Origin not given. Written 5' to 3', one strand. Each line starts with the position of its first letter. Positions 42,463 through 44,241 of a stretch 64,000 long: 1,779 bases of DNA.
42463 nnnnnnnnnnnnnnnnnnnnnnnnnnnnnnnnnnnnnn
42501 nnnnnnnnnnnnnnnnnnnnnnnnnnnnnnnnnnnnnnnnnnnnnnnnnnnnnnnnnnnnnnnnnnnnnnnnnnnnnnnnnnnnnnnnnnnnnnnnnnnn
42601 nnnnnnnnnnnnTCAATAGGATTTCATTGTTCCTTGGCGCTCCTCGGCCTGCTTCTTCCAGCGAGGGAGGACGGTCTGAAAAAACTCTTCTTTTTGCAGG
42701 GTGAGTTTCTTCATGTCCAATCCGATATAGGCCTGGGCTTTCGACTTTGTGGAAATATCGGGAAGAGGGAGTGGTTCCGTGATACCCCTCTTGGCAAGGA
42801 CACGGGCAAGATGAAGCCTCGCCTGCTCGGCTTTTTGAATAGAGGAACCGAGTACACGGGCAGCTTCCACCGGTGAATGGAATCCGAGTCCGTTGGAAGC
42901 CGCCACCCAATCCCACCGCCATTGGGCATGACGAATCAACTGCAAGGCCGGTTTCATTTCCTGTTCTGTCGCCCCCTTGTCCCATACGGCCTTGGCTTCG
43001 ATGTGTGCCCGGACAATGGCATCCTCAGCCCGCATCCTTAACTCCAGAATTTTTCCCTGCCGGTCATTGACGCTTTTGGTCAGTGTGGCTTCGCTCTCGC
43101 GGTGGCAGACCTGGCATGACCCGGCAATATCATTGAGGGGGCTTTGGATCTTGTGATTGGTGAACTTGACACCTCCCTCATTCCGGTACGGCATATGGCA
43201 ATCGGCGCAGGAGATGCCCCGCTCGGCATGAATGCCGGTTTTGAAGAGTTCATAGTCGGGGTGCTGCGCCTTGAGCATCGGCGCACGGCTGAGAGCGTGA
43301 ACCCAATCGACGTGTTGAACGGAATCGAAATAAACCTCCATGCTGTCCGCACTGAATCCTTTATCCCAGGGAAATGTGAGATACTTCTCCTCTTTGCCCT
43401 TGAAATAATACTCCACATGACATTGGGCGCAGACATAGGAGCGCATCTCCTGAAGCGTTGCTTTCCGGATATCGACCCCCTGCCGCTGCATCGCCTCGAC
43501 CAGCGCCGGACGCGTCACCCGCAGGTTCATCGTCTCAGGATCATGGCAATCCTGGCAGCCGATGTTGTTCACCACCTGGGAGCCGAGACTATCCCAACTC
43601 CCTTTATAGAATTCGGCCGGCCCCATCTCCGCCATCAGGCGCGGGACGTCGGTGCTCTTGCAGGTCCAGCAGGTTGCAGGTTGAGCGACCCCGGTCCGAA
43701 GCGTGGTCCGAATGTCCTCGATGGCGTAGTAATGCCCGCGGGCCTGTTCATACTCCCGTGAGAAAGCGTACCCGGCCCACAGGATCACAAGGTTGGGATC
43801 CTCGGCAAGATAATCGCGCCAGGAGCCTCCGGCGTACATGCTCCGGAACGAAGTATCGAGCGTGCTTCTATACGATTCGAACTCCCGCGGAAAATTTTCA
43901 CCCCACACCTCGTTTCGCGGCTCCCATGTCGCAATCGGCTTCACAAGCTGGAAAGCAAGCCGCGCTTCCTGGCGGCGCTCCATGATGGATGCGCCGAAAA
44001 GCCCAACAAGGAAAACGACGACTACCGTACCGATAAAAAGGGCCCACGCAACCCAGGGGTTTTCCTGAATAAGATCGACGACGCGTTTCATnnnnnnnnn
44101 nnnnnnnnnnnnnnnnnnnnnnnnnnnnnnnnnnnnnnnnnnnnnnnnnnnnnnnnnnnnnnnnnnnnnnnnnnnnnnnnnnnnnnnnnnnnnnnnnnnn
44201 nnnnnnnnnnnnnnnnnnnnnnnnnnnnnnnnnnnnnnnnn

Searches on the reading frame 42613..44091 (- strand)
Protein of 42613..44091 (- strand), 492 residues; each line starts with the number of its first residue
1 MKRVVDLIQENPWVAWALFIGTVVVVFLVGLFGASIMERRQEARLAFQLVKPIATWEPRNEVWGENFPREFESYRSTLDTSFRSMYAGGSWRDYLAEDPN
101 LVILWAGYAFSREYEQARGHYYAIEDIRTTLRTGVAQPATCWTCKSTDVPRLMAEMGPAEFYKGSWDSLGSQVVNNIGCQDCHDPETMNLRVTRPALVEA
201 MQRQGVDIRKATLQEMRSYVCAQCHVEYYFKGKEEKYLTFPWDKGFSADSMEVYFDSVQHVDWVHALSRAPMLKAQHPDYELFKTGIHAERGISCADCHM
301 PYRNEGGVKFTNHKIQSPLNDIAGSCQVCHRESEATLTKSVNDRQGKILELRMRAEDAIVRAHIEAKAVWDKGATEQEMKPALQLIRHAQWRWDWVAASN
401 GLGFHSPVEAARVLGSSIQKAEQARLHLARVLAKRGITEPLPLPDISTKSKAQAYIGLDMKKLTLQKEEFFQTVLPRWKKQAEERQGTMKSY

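Call 8: search_protein_families(library=pfam, proteins=[window:42613-44091:-], max_evalue=0.001)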
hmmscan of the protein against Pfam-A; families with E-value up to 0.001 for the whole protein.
window:42613-44091:- (492 aa): 4 families
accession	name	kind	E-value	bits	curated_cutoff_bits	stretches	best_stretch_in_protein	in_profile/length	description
PF02335.20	Cytochrom_C552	-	2e-176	587.7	24.1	1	61-484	3-436/438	Cytochrome c552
PF14522.11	Cytochrome_C7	-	1.8e-08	34.5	24.8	1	283-336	3-54/67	Cytochrome c7 and related cytochrome c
PF14537.11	Cytochrom_c3_2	-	0.00028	21.7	25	0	287-340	1-43/79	Cytochrome c3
PF22113.1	Mtrc-MtrF_II-IV_dom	-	0.00046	20.2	30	0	175-227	119-165/176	Outer membrane cytochrome MtrC/MtrF-like, domains II/IV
